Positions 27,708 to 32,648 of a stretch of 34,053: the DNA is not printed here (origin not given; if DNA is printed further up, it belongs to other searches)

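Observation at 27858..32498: One 1546-aa polypeptide fusing two different GT-C glycosyltransferase modules, the second split by a ~345-aa propeller-like insertion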

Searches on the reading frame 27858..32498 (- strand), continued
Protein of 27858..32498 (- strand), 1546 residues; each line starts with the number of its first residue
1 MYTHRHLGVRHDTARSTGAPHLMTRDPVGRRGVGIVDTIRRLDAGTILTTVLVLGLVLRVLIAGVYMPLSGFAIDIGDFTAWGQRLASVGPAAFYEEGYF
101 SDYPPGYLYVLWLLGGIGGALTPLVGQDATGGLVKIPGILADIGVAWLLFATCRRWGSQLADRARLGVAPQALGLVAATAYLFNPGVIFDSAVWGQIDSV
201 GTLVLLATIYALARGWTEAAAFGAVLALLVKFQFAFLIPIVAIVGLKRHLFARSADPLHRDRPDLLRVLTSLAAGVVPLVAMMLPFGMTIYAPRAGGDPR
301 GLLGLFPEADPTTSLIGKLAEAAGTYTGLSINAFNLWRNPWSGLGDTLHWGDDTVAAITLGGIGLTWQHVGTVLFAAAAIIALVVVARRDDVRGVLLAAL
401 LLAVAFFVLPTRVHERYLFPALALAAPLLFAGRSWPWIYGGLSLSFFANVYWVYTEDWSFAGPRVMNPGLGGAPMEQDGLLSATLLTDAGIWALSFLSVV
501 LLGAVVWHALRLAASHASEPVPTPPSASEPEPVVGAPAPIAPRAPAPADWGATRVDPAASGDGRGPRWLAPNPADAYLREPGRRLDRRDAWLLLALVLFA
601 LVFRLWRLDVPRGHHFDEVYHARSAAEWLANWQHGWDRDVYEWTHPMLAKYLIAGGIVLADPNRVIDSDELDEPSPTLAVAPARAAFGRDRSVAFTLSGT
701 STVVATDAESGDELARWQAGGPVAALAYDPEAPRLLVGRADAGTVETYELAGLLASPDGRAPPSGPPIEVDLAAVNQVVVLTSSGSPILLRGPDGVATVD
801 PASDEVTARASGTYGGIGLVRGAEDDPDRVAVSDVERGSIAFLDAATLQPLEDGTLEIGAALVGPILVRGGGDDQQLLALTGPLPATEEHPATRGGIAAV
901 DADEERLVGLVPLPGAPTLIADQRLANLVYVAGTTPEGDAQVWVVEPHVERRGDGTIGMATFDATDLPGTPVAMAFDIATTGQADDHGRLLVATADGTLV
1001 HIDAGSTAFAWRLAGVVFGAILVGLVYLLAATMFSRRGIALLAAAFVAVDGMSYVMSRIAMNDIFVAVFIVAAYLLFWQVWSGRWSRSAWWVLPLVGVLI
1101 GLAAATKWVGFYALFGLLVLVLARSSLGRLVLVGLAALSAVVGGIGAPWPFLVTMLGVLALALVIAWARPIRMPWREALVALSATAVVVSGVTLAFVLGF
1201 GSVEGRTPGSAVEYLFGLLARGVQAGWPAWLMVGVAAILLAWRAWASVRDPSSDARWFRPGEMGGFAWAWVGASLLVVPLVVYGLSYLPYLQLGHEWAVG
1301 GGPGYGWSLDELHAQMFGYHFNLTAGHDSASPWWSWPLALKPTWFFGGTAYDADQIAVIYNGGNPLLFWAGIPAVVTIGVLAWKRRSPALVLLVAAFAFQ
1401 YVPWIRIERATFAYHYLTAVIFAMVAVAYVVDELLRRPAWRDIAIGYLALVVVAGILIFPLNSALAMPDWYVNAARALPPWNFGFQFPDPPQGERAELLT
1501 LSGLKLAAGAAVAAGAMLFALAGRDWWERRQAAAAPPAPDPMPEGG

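Call 9: find_encoding_contigs(protein=P0001, flank=10000, max_places=3)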
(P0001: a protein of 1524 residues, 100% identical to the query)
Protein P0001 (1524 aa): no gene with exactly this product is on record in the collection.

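Call 10: find_encoding_contigs(protein=P0009, flank=10000, max_places=2)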
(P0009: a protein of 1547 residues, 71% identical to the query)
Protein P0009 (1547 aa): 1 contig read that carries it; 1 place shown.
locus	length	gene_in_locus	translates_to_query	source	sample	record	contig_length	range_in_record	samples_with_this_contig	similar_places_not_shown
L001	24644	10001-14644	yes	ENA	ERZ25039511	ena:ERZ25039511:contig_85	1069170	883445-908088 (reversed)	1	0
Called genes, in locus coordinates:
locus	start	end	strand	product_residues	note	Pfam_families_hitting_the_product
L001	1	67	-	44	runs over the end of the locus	PF00468:Ribosomal_L34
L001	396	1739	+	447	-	PF11638:DnaA_N, PF00308:Bac_DnaA, PF01695:IstB_IS21 (weak), PF00004:AAA (weak), PF08299:Bac_DnaA_C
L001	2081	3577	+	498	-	PF00712:DNA_pol3_beta, PF02768:DNA_pol3_beta_3 (faint), PF02767:DNA_pol3_beta_2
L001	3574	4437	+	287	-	PF02463:SMC_N, PF13304:AAA_21 (weak)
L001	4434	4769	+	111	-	-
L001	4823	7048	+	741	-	-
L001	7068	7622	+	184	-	PF02577:BFN_dom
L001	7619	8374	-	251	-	PF13641:Glyco_tranf_2_3 (weak), PF00535:Glycos_transf_2, PF10111:Glyco_tranf_2_2 (weak)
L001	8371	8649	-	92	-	-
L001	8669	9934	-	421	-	PF11028:TMEM260_N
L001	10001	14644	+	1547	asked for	PF06728:PIG-U, PF02366:PMT, PF13231:PMT_2 (weak), PF16192:PMT_4TMC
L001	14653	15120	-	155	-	PF04024:PspC, PF18917:LiaI-LiaF-like_TM1 (weak)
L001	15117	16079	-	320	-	PF18917:LiaI-LiaF-like_TM1, PF22570:LiaF-TM (faint)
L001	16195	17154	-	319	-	PF13688:Reprolysin_5 (faint), PF05572:Peptidase_M43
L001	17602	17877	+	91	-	-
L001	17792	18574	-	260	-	-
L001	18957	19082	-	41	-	-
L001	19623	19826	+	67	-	-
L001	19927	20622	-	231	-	-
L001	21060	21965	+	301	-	PF00005:ABC_tran, PF13304:AAA_21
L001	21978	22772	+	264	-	PF01061:ABC2_membrane, PF12698:ABC2_membrane_3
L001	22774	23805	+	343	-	PF00583:Acetyltransf_1 (weak), PF13527:Acetyltransf_9 (faint), PF13508:Acetyltransf_7, PF08445:FR47 (faint), PF00583:Acetyltransf_1, PF13673:Acetyltransf_10 (weak), PF13508:Acetyltransf_7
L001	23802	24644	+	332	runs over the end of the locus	PF00583:Acetyltransf_1 (weak), PF13527:Acetyltransf_9 (weak), PF00583:Acetyltransf_1, PF13508:Acetyltransf_7, PF13673:Acetyltransf_10 (weak)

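Call 11: find_encoding_contigs(protein=P0002, flank=10000, max_places=2)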
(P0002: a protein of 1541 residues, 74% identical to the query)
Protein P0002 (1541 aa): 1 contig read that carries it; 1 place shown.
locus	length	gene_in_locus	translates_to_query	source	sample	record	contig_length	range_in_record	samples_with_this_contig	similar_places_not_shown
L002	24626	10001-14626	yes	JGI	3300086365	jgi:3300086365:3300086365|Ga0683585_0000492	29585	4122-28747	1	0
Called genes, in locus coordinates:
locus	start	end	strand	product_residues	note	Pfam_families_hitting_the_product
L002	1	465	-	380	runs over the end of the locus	PF02096:60KD_IMP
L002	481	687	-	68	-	PF01809:YidD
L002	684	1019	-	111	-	PF00825:Ribonuclease_P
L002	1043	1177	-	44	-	PF00468:Ribosomal_L34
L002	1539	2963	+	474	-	PF11638:DnaA_N, PF00308:Bac_DnaA, PF01695:IstB_IS21 (weak), PF00004:AAA (weak), PF08299:Bac_DnaA_C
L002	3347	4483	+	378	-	PF00712:DNA_pol3_beta, PF02767:DNA_pol3_beta_2, PF02768:DNA_pol3_beta_3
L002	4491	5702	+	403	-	PF02463:SMC_N, PF13476:AAA_23, PF13304:AAA_21 (weak)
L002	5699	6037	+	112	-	-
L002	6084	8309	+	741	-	-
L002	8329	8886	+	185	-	PF02577:BFN_dom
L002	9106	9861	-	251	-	PF13641:Glyco_tranf_2_3, PF00535:Glycos_transf_2, PF10111:Glyco_tranf_2_2 (weak)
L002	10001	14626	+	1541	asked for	PF06728:PIG-U (weak), PF02366:PMT, PF16192:PMT_4TMC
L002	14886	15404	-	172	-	PF04024:PspC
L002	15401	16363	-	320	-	PF18917:LiaI-LiaF-like_TM1, PF22570:LiaF-TM (weak), PF13349:DUF4097 (weak)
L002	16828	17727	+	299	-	PF00005:ABC_tran, PF13304:AAA_21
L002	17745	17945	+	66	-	-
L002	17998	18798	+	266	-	PF01061:ABC2_membrane, PF12698:ABC2_membrane_3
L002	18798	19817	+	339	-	PF00583:Acetyltransf_1, PF13673:Acetyltransf_10 (faint), PF13508:Acetyltransf_7 (weak), PF08445:FR47 (faint), PF00583:Acetyltransf_1, PF13508:Acetyltransf_7 (weak)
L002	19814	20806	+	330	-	PF13673:Acetyltransf_10 (faint), PF13508:Acetyltransf_7 (weak), PF00583:Acetyltransf_1, PF13508:Acetyltransf_7 (weak)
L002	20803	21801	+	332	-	PF13527:Acetyltransf_9 (faint), PF00583:Acetyltransf_1 (weak), PF13673:Acetyltransf_10 (faint), PF00583:Acetyltransf_1, PF13508:Acetyltransf_7 (weak)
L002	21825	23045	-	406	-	PF13439:Glyco_transf_4, PF13579:Glyco_trans_4_4, PF20706:GT4-conflict, PF00534:Glycos_transf_1, PF13692:Glyco_trans_1_4, PF13524:Glyco_trans_1_2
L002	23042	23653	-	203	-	-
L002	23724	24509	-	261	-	PF02811:PHP (faint), PF13263:PHP_C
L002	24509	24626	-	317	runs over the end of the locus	?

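Call 50: search_protein_families(library=ncbifam, proteins=[L001:7619-8374:-, L002:9106-9861:-, L001:8669-9934:-], max_evalue=0.001)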
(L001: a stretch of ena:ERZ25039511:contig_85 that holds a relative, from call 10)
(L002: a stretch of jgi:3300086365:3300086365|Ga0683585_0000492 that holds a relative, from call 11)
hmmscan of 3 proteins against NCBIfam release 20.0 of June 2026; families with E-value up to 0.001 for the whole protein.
L001:7619-8374:- (251 aa): 17 families
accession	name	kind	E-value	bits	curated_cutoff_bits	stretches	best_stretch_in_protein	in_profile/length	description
NF041391.1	DPhHxTase_Halo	equivalog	6.2e-21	74.4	375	1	21-213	5-190/213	dolichyl-phosphate hexose transferase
NF007986.1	PRK10714.1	equivalog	5.4e-18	65.1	529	1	11-214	10-208/316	undecaprenyl-phosphate 4-deoxy-4-formamido-L-arabinose transferase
NF047588.1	GlcsyltransPgfSStrep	equivalog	3.9e-17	62.4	500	1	9-172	3-164/308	glycosyltransferase PgfS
TIGR03937.1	PgaC_IcaA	equivalog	1.8e-16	60.1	422.3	1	5-127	43-161/407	poly-beta-1,6-N-acetyl-D-glucosamine synthase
TIGR04182.1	glyco_TIGR04182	equivalog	1.3e-15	57.6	325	1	10-216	3-200/293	S-layer glycoprotein N-glycosyltransferase AglJ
NF007482.0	PRK10073.1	equivalog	8.9e-13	47.9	423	1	27-112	22-107/334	glycosyltransferase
NF047683.1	TeichurnBiosyTuaG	equivalog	1.2e-10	41.5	400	1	5-112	4-108/252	teichuronic acid biosynthesis protein TuaG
NF058614.1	PPMAGASynPpgS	equivalog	1.7e-10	40.7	370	1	13-203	6-193/226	polyprenyl-phospho-N-acetylgalactosaminyl synthase PpgS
NF010496.0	PRK13915.1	equivalog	4e-10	39.3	262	1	10-102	34-128/307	glucosyl-3-phosphoglycerate synthase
TIGR04283.1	glyco_like_mftF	equivalog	6.7e-09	35.7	182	1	14-140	6-121/221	TIGR04283 family arsenosugar biosynthesis glycosyltransferase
NF041875.1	EPS_EpsD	equivalog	1.1e-08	34.8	370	1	37-108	27-97/325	exopolysaccharide biosynthesis glycosyltransferase EpsD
TIGR03965.1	mycofact_glyco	equivalog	7.6e-08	31.6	280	1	23-119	86-183/467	mycofactocin biosynthesis glycosyltransferase MftF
TIGR03469.1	HpnB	hypoth_equivalog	2.3e-07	30.2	379.25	1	7-116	44-161/386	hopene-associated glycosyltransferase HpnB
NF050050.1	ProtGlycPglI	equivalog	6.6e-06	25.7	500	1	39-115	30-108/306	GalNAc(5)-diNAcBac-PP-undecaprenol beta-1,3-glucosyltransferase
NF038302.1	EPS_HpsE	equivalog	1.1e-05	24.6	300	1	10-100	4-96/307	hormogonium polysaccharide biosynthesis glycosyltransferase HpsE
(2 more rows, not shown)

L002:9106-9861:- (251 aa): 21 families
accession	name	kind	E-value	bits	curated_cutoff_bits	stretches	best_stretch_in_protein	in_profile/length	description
NF041391.1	DPhHxTase_Halo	equivalog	1.2e-21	76.7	375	1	16-214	4-190/213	dolichyl-phosphate hexose transferase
NF007986.1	PRK10714.1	equivalog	3.4e-19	69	529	1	11-214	10-207/316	undecaprenyl-phosphate 4-deoxy-4-formamido-L-arabinose transferase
NF047588.1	GlcsyltransPgfSStrep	equivalog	2.4e-18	66.4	500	1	9-174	3-165/308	glycosyltransferase PgfS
TIGR03937.1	PgaC_IcaA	equivalog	9e-17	61.1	422.3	1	6-117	44-152/407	poly-beta-1,6-N-acetyl-D-glucosamine synthase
TIGR04182.1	glyco_TIGR04182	equivalog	2.3e-15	56.8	325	1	10-216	3-199/293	S-layer glycoprotein N-glycosyltransferase AglJ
NF058614.1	PPMAGASynPpgS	equivalog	1.3e-12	47.7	370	1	14-205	7-194/226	polyprenyl-phospho-N-acetylgalactosaminyl synthase PpgS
NF010496.0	PRK13915.1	equivalog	1.9e-12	46.9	262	1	10-102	34-128/307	glucosyl-3-phosphoglycerate synthase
NF007482.0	PRK10073.1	equivalog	7.8e-12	44.8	423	1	38-111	33-106/334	glycosyltransferase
NF041875.1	EPS_EpsD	equivalog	8.5e-11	41.8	370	1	36-128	26-114/325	exopolysaccharide biosynthesis glycosyltransferase EpsD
TIGR04283.1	glyco_like_mftF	equivalog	1e-10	41.6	182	1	14-142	6-122/221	TIGR04283 family arsenosugar biosynthesis glycosyltransferase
TIGR03469.1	HpnB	hypoth_equivalog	7.3e-09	35.1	379.25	1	7-121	44-166/386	hopene-associated glycosyltransferase HpnB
NF047683.1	TeichurnBiosyTuaG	equivalog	2.3e-08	34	400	1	6-110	5-106/252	teichuronic acid biosynthesis protein TuaG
TIGR03965.1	mycofact_glyco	equivalog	2.6e-08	33.2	280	1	23-119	86-183/467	mycofactocin biosynthesis glycosyltransferase MftF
TIGR04242.1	nodulat_NodC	equivalog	2e-06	27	550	1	7-119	48-160/395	chitooligosaccharide synthase NodC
NF053846.1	glyco_with_XrtP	equivalog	2.9e-06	26.2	520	1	11-86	45-119/440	XrtP-associated glycosyltransferase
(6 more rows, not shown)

L001:8669-9934:- (421 aa): 0 families

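Call 82: search_protein_families(library=pfam, proteins=[L001:4823-7048:+], max_evalue=0.001)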
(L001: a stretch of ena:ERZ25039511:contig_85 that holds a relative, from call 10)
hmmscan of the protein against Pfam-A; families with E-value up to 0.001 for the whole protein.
L001:4823-7048:+ (741 aa): 0 families
